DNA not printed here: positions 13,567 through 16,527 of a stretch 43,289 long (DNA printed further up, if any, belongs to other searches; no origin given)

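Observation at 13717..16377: Tail fibre with pectate-lyase-type beta-helix: probable polysaccharide/teichoic-acid depolymerase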

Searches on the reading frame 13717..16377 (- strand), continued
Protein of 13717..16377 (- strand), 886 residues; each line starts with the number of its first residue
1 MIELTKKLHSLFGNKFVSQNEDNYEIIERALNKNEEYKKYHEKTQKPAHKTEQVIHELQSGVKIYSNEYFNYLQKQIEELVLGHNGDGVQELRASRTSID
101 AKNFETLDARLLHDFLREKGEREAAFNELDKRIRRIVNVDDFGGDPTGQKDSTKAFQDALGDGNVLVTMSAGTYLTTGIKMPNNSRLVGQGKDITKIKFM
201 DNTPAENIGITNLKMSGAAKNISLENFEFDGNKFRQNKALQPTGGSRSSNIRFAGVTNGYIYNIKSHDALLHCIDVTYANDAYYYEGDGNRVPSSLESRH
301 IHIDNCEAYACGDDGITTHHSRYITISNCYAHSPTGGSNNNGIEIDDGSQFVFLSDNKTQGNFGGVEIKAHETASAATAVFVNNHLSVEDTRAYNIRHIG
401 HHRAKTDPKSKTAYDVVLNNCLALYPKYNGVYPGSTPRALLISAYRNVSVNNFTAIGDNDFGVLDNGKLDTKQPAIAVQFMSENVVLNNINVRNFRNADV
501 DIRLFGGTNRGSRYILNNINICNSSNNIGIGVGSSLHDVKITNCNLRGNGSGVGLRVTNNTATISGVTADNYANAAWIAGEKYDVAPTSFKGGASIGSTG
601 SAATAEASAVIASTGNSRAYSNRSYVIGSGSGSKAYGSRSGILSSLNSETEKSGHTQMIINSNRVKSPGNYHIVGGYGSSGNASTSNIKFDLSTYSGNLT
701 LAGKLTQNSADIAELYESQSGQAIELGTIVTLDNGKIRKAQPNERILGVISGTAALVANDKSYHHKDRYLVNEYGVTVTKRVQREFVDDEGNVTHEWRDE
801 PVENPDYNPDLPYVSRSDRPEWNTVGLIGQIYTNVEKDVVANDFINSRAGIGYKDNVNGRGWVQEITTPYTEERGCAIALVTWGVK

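Call 33: find_homologous_proteins(query=window:13717-16377:-, max_evalue=0.00001)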
Query window:13717-16377:- (886 aa): 557 proteins with E <= 0.00001 among 8000 candidates; the best 120 are listed.
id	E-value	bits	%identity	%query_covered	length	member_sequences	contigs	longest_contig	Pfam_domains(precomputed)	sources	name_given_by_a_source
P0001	0.0e+0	1992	99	100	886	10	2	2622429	PF13229.13,PF12708.13,PF11962.14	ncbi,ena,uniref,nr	ncbi:peptidase G2 [Staphylococcus lugdunensis]|uniref:peptidase G2 autoproteolytic cleavage domain-c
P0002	0.0e+0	1585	78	100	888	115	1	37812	PF13229.13,PF11962.14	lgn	-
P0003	0.0e+0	1580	78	100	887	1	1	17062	PF13229.13,PF12708.13,PF11962.14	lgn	-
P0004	0.0e+0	1577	78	100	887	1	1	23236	PF13229.13,PF12708.13,PF11962.14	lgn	-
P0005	0.0e+0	1517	76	100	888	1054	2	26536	PF13229.13,PF12708.13,PF11962.14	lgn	-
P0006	0.0e+0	1516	74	100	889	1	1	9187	PF13229.13,PF12708.13,PF11962.14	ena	-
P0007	0.0e+0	1507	74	100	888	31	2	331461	PF11962.14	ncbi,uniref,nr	ncbi:peptidase G2 [Staphylococcus warneri]|uniref:peptidase G2 autoproteolytic cleavage domain-conta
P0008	0.0e+0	1497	75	100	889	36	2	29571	PF11962.14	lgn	-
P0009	0.0e+0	1493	74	100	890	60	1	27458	PF12708.13,PF11962.14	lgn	-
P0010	0.0e+0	1490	75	100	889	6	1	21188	PF12708.13,PF11962.14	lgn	-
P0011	0.0e+0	1488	75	100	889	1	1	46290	PF11962.14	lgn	-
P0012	0.0e+0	1488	75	100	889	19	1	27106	PF11962.14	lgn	-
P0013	0.0e+0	1481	74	100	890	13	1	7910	PF12708.13,PF11962.14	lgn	-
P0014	0.0e+0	1480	75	100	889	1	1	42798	PF11962.14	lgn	-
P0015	0.0e+0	1480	75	100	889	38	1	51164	PF12708.13,PF11962.14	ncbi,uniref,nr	ncbi:peptidase G2 [Staphylococcus pettenkoferi]|uniref:peptidase G2 autoproteolytic cleavage domain-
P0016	0.0e+0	1480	75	100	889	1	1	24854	PF12708.13,PF11962.14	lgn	-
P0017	0.0e+0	1479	74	100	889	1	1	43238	PF12708.13,PF11962.14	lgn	-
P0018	0.0e+0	1477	74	100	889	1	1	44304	PF13229.13,PF12708.13,PF11962.14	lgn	-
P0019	0.0e+0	1466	74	100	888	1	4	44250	PF12708.13,PF11962.14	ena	-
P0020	0.0e+0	1466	73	100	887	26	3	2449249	PF13229.13,PF11962.14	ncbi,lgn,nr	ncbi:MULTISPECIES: peptidase G2 autoproteolytic cleavage domain-containing protein [Staphylococcus]|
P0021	0.0e+0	1465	74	100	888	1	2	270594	PF13229.13,PF12708.13,PF11962.14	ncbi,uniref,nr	ncbi:peptidase G2 [Staphylococcus haemolyticus]|uniref:peptidase G2 autoproteolytic cleavage domain-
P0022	0.0e+0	1465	74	100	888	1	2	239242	PF13229.13,PF12708.13,PF11962.14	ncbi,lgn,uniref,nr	ncbi:peptidase G2 [Staphylococcus haemolyticus]|uniref:peptidase G2 autoproteolytic cleavage domain-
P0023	0.0e+0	1465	74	100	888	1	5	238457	PF13229.13,PF12708.13,PF11962.14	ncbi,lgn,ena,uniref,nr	ncbi:peptidase G2 autoproteolytic cleavage domain-containing protein [Staphylococcus haemolyticus]|u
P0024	0.0e+0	1465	74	100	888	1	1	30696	PF13229.13,PF12708.13,PF11962.14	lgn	-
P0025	0.0e+0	1463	74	100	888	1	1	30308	PF12708.13,PF11962.14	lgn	-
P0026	0.0e+0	1463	74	100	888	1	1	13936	PF13229.13,PF12708.13,PF11962.14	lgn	-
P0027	0.0e+0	1462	74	100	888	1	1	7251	PF13229.13,PF12708.13,PF11962.14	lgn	-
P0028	0.0e+0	1462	74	100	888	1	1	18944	PF12708.13,PF11962.14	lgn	-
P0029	0.0e+0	1462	74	100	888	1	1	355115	PF13229.13,PF12708.13,PF11962.14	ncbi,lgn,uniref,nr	ncbi:peptidase G2 autoproteolytic cleavage domain-containing protein [Staphylococcus haemolyticus]|u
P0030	0.0e+0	1462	74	100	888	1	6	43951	PF13229.13,PF12708.13,PF11962.14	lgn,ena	-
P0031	0.0e+0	1461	74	100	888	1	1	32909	PF12708.13,PF11962.14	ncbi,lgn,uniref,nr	ncbi:peptidase G2 autoproteolytic cleavage domain-containing protein [Staphylococcus haemolyticus]|u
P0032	0.0e+0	1461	74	100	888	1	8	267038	PF12708.13,PF11962.14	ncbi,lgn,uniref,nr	ncbi:peptidase G2 autoproteolytic cleavage domain-containing protein [Staphylococcus haemolyticus]|u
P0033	0.0e+0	1461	74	100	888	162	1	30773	PF12708.13,PF11962.14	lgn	-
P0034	0.0e+0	1461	74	100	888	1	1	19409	PF13229.13,PF12708.13,PF11962.14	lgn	-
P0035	0.0e+0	1460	74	100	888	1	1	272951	PF13229.13,PF12708.13,PF11962.14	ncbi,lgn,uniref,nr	ncbi:peptidase G2 autoproteolytic cleavage domain-containing protein [Staphylococcus haemolyticus]|u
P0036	0.0e+0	1460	74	100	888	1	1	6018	PF12708.13,PF11962.14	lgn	-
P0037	0.0e+0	1460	74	100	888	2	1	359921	PF13229.13,PF12708.13,PF11962.14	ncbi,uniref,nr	ncbi:peptidase G2 autoproteolytic cleavage domain-containing protein [Staphylococcus borealis]|unire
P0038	0.0e+0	1459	74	100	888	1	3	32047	PF13229.13,PF12708.13,PF11962.14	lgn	-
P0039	0.0e+0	1459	74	100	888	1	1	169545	PF12708.13,PF11962.14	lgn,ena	-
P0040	0.0e+0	1459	74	100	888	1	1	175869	PF13229.13,PF12708.13,PF11962.14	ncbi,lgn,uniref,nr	ncbi:peptidase G2 autoproteolytic cleavage domain-containing protein [Staphylococcus haemolyticus]|u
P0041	0.0e+0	1458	74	100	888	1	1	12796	PF12708.13,PF11962.14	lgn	-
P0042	0.0e+0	1458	74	100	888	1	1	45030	PF13229.13,PF12708.13,PF11962.14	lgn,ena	-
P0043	0.0e+0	1458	74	100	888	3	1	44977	PF12708.13,PF11962.14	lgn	-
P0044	0.0e+0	1456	74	100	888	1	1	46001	PF13229.13,PF12708.13,PF11962.14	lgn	-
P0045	0.0e+0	1456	74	100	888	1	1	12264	PF13229.13,PF12708.13,PF11962.14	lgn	-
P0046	0.0e+0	1455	74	100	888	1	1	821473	PF13229.13,PF12708.13,PF11962.14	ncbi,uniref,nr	ncbi:peptidase G2 [Staphylococcus haemolyticus]|uniref:peptidase G2 autoproteolytic cleavage domain-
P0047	0.0e+0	1455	74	100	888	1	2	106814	PF13229.13,PF12708.13,PF11962.14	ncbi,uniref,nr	ncbi:peptidase G2 autoproteolytic cleavage domain-containing protein [Staphylococcus haemolyticus]|u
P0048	0.0e+0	1452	74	100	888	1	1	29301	PF13229.13,PF12708.13,PF11962.14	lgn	-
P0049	0.0e+0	1450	73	100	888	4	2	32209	PF12708.13,PF11962.14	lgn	-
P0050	0.0e+0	1448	73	100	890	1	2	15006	PF12708.13,PF11962.14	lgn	-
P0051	0.0e+0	1443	73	100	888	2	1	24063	PF13229.13,PF12708.13,PF11962.14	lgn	-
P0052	0.0e+0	1441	73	100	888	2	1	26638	PF13229.13,PF12708.13,PF11962.14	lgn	-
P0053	0.0e+0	1436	72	100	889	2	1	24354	PF13229.13,PF11962.14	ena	-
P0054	0.0e+0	1420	72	100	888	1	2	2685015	PF12708.13,PF11962.14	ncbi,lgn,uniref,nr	ncbi:peptidase G2 autoproteolytic cleavage domain-containing protein [Staphylococcus haemolyticus]|u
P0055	0.0e+0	1410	71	100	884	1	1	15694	PF12708.13,PF11962.14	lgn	-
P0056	0.0e+0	1398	71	100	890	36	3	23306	PF11962.14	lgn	-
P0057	0.0e+0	1398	70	100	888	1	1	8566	PF11962.14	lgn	-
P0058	0.0e+0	1390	70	100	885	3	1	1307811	PF13229.13,PF11962.14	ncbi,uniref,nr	ncbi:peptidase G2 autoproteolytic cleavage domain-containing protein [Staphylococcus caledonicus]|un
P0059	0.0e+0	1386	70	100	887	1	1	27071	PF12708.13,PF11962.14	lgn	-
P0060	0.0e+0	1349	68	100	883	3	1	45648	PF13229.13,PF11962.14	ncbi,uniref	ncbi:peptidase G2 autoproteolytic cleavage domain-containing protein [Staphylococcus haemolyticus]|u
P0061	0.0e+0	1344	68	100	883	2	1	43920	PF13229.13,PF12708.13,PF11962.14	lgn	-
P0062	0.0e+0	1343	67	100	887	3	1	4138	PF13229.13,PF12708.13,PF11962.14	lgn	-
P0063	0.0e+0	1296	65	100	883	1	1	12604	PF13229.13,PF12708.13,PF11962.14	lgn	-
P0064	0.0e+0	1295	67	100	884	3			PF13229.13,PF12708.13,PF11962.14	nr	nr:peptidase G2 autoproteolytic cleavage domain-containing protein [Staphylococcus devriesei]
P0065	0.0e+0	1245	64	100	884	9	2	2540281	PF13229.13,PF12708.13,PF11962.14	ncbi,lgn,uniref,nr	ncbi:peptidase G2 autoproteolytic cleavage domain-containing protein [Staphylococcus sp. NRL 16/872]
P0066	0.0e+0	1168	61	100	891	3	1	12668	PF12708.13,PF11962.14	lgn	-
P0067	0.0e+0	1159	60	100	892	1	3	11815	PF11962.14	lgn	-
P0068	0.0e+0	1159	60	100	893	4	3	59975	PF12708.13,PF11962.14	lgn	-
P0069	0.0e+0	1155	61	100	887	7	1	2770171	PF12708.13,PF11962.14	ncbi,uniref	ncbi:peptidase G2 autoproteolytic cleavage domain-containing protein [Staphylococcus equorum]|uniref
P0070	0.0e+0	1154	60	100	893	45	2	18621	PF12708.13,PF11962.14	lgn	-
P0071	0.0e+0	1145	60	100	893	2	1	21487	PF12708.13,PF11962.14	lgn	-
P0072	0.0e+0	1140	60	100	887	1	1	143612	PF12708.13,PF11962.14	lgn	-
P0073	0.0e+0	1137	60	100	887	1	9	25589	PF12708.13,PF11962.14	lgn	-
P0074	0.0e+0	1133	60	100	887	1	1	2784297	PF12708.13,PF11962.14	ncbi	ncbi:peptidase G2 autoproteolytic cleavage domain-containing protein [Staphylococcus equorum]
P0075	0.0e+0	1130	59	100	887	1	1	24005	PF12708.13,PF11962.14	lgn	-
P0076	0.0e+0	1129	59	100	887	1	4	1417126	PF12708.13,PF11962.14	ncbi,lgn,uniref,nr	ncbi:peptidase G2 [Staphylococcus equorum]|uniref:peptidase G2 autoproteolytic cleavage domain-conta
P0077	0.0e+0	1128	59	100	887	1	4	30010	PF12708.13,PF11962.14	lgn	-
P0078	0.0e+0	1117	58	100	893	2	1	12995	PF11962.14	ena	-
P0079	0.0e+0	1108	58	100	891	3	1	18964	PF12708.13,PF11962.14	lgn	-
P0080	0.0e+0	1079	58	100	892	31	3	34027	PF11962.14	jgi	jgi:hypothetical protein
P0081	0.0e+0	1069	56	100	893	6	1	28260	PF12708.13,PF11962.14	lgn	-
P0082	0.0e+0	1065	56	100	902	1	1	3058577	PF12708.13,PF11962.14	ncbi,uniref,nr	ncbi:peptidase G2 autoproteolytic cleavage domain-containing protein [Staphylococcus shinii]|uniref:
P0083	0.0e+0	1062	57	99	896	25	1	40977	PF12708.13,PF11962.14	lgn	-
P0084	0.0e+0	1054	75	71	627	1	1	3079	PF13229.13,PF11962.14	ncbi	ncbi:peptidase G2 autoproteolytic cleavage domain-containing protein, partial [Staphylococcus haemol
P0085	0.0e+0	1042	56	99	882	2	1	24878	PF12708.13,PF11962.14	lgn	-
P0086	0.0e+0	1013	55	98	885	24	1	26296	PF12708.13,PF11962.14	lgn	-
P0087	2.5e-297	1007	54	99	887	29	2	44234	PF12708.13,PF11962.14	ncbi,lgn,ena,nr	ncbi:MAG: peptidase G2 autoproteolytic cleavage domain-containing protein [Actinomyces sp.]|nr:pepti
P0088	7.8e-296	1002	55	99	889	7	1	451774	PF12708.13,PF11962.14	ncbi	-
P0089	4.9e-294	996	55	98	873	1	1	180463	PF13229.13,PF12708.13,PF11962.14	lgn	-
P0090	3.5e-292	990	54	99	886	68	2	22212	PF12708.13,PF11962.14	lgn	-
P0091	1.5e-291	988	55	99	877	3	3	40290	PF12708.13,PF11962.14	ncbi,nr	ncbi:peptidase G2 [Staphylococcus epidermidis]|nr:peptidase G2 [Staphylococcus epidermidis] MCG23602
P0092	1.6e-289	981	55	98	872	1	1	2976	PF12708.13,PF11962.14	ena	-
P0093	4.1e-288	977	55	95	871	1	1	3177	PF12708.13,PF11962.14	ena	-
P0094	1.2e-287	975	55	96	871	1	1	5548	PF13229.13,PF12708.13,PF11962.14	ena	-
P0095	1.6e-287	975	55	96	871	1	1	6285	PF13229.13,PF12708.13,PF11962.14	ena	-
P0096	2.3e-287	974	54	98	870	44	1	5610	PF13229.13,PF12708.13,PF11962.14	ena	-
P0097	2.7e-287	974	54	98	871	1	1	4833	PF13229.13,PF12708.13,PF11962.14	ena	-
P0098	3.9e-287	973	53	98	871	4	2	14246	PF12708.13,PF11962.14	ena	-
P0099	5.1e-287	973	55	96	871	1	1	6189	PF12708.13,PF11962.14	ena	-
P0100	6.0e-287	973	55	96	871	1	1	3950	PF12708.13,PF11962.14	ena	-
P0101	7.4e-287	972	54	99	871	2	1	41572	PF12708.13,PF11962.14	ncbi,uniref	ncbi:peptidase G2 autoproteolytic cleavage domain-containing protein [Staphylococcus cohnii]|uniref:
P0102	7.6e-287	972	54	99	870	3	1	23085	PF12708.13,PF11962.14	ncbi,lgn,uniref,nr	ncbi:peptidase G2 [Staphylococcus schleiferi subsp. coagulans]|uniref:Peptidase G2 n=1 Tax=Staphyloc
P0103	1.5e-286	971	56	95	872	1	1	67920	PF12708.13,PF11962.14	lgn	-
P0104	3.1e-286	970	55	96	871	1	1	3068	PF13229.13,PF12708.13,PF11962.14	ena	-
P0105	3.3e-286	970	53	98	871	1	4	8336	PF13229.13,PF12708.13,PF11962.14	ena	-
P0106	9.2e-286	969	55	96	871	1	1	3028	PF13229.13,PF12708.13,PF11962.14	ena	-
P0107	1.6e-285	968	54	98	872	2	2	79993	PF12708.13,PF11962.14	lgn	-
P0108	2.1e-285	968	54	98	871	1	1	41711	PF12708.13,PF11962.14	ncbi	ncbi:peptidase G2 autoproteolytic cleavage domain-containing protein [Staphylococcus xylosus]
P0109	2.4e-285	967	54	98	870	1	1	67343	PF12708.13,PF11962.14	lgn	-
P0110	3.7e-285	967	54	98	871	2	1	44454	PF12708.13,PF11962.14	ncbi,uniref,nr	ncbi:peptidase G2 [Staphylococcus epidermidis]|uniref:peptidase G2 autoproteolytic cleavage domain-c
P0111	4.4e-285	967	55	97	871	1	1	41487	PF13229.13,PF12708.13,PF11962.14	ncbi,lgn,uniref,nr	ncbi:peptidase G2 (plasmid) [Staphylococcus carnosus]|uniref:peptidase G2 autoproteolytic cleavage d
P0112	5.9e-285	966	54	99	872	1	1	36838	PF12708.13,PF11962.14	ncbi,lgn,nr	ncbi:glycosyl hydrolase family 28-related protein [Staphylococcus pseudintermedius]|nr:glycosyl hydr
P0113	6.9e-285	966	55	96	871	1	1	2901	PF12708.13,PF11962.14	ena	-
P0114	7.6e-285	966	54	97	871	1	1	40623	PF12708.13,PF11962.14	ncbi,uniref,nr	ncbi:peptidase G2 autoproteolytic cleavage domain-containing protein [Staphylococcus saprophyticus]|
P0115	8.4e-285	966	53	99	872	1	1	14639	PF12708.13,PF11962.14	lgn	-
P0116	8.9e-285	966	53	98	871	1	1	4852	PF12708.13,PF11962.14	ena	-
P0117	1.3e-284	965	53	98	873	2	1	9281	PF12708.13,PF11962.14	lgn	-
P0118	2.3e-284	964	54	97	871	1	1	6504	PF13229.13,PF12708.13,PF11962.14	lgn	-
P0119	4.0e-284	963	54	98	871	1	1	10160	PF13229.13,PF12708.13,PF11962.14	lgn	-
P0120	4.2e-284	963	54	97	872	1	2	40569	PF12708.13,PF11962.14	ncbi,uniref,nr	ncbi:peptidase G2 [Staphylococcus epidermidis]|uniref:peptidase G2 autoproteolytic cleavage domain-c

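Call 38: find_related_loci(query=A1, collection=genome_contigs, flank=6000)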
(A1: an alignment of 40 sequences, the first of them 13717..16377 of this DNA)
Query A1 (886 aa) in genome_contigs; peptide patterns used: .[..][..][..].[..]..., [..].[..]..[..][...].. (x = any residue, [..] = any of these).
600 stretches matched a pattern (row limit reached: there are more); 73 encode a relative of the query (tblastn E <= 1e-3); 71 distinct loci.
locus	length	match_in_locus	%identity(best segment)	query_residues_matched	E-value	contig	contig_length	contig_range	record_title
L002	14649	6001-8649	77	4-886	0e+0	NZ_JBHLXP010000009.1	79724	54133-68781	Rheinheimera tilapiae strain KCTC 23315 platanus_K_default_17, whole genome shotgun sequence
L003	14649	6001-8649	77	4-886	0e+0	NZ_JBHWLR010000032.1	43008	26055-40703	Promicromonospora sp. NPDC059942 NPDC059942_324_F8.ctg-0032, whole genome shotgun sequence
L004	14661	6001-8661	72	1-886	0e+0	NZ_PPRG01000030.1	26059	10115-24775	Staphylococcus devriesei strain CCUG 58238 b5fd8d6d-ad9c-4a08-ad28-f37f0666a1a0_c30, whole genome shotgun sequence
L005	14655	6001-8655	60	2-886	0e+0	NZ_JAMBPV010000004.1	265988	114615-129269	Staphylococcus equorum strain TMW 2.2347 4, whole genome shotgun sequence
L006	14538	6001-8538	54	23-881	0e+0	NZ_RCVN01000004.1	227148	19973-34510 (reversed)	Staphylococcus pseudoxylosus strain S04009 NODE_4_length_227148_cov_33.070989, whole genome shotgun sequence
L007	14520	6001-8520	54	23-874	0e+0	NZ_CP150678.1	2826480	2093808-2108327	Staphylococcus sp. S9 chromosome, complete genome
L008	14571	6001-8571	51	8-881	0e+0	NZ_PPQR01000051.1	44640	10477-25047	Staphylococcus simiae strain CCUG 51256 3053c986-4193-4ef7-9124-b67535b4293d_c52, whole genome shotgun sequence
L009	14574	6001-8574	51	12-881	0e+0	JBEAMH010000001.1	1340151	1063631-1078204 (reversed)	Staphylococcus aureus strain MH_19I_MKU NODE_1_length_1340151_cov_240.003130, whole genome shotgun sequence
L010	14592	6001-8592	50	24-881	0e+0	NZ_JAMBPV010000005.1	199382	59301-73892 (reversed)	Staphylococcus equorum strain TMW 2.2347 5, whole genome shotgun sequence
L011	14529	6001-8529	50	40-880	0e+0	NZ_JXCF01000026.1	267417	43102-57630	Staphylococcus gallinarum strain DSM 20610 contig_26, whole genome shotgun sequence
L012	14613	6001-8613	49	12-880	0e+0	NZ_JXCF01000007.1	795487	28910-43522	Staphylococcus gallinarum strain DSM 20610 contig_7, whole genome shotgun sequence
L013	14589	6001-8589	52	12-880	0e+0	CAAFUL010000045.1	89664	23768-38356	MAG TPA_asm: uncultured Johnsonella sp., isolate HGM12372, WGS project CAAFUL010000000 data, contig: SRS335389_1_k119_32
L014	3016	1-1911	57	236-880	0e+0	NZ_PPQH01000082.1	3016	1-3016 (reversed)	Staphylococcus intermedius NCTC 11048 0e0703f8-94f4-4870-9a0b-098e61fd3cd2_c83, whole genome shotgun sequence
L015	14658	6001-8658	73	1-885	0e+0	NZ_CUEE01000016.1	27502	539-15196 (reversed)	Staphylococcus borealis strain 51-48, whole genome shotgun sequence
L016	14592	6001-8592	50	24-881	0e+0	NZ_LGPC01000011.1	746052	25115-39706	Staphylococcus sp. NAM3COL9 strain NA309 scaffold000011, whole genome shotgun sequence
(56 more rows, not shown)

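Call 41: get_annotated_region(hit=H15, flank=9000)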
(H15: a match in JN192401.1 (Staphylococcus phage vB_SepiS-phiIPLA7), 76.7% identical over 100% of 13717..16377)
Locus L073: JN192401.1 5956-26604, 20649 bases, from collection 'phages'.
description: Staphylococcus phage vB_SepiS-phiIPLA7, complete genome.
organism: Staphylococcus phage vB_SepiS-phiIPLA7 (NCBI taxid 2922989)
taxonomy: Viruses; Duplodnaviria; Heunggongvirae; Uroviricota; Caudoviricetes; Rockefellervirus; Rockefellervirus IPLA7
host: Staphylococcus epidermidis; source: -; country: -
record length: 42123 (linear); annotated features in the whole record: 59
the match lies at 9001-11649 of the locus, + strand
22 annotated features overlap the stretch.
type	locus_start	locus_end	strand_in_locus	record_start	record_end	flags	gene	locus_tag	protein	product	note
CDS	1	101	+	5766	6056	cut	-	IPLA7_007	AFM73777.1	rho termination protein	-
CDS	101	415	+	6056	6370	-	-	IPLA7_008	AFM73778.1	head protein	-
CDS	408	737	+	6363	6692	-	-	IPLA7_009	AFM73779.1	head tail adaptor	-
CDS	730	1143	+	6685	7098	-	-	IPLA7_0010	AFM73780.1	hypothetical protein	-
CDS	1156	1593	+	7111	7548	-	-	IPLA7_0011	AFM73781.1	hypothetical protein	-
CDS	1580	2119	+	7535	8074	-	-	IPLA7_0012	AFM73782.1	major tail protein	-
CDS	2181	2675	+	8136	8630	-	-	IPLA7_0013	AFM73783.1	hypothetical protein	-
CDS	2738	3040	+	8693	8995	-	-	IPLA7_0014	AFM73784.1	hypothetical protein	-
CDS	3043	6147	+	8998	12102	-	-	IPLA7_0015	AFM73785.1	tail tape measure protein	-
CDS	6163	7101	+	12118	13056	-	-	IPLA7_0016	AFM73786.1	hypothetical protein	-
CDS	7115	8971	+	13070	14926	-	-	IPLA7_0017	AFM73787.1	virion associated hydrolase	-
CDS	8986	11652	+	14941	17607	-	-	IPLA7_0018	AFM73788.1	pre neck appendage protein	-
CDS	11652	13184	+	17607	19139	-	-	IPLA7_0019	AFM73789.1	hypothetical protein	-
CDS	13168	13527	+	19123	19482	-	-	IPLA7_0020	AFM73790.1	hypothetical protein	-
CDS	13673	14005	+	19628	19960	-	-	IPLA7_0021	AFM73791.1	hypothetical protein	-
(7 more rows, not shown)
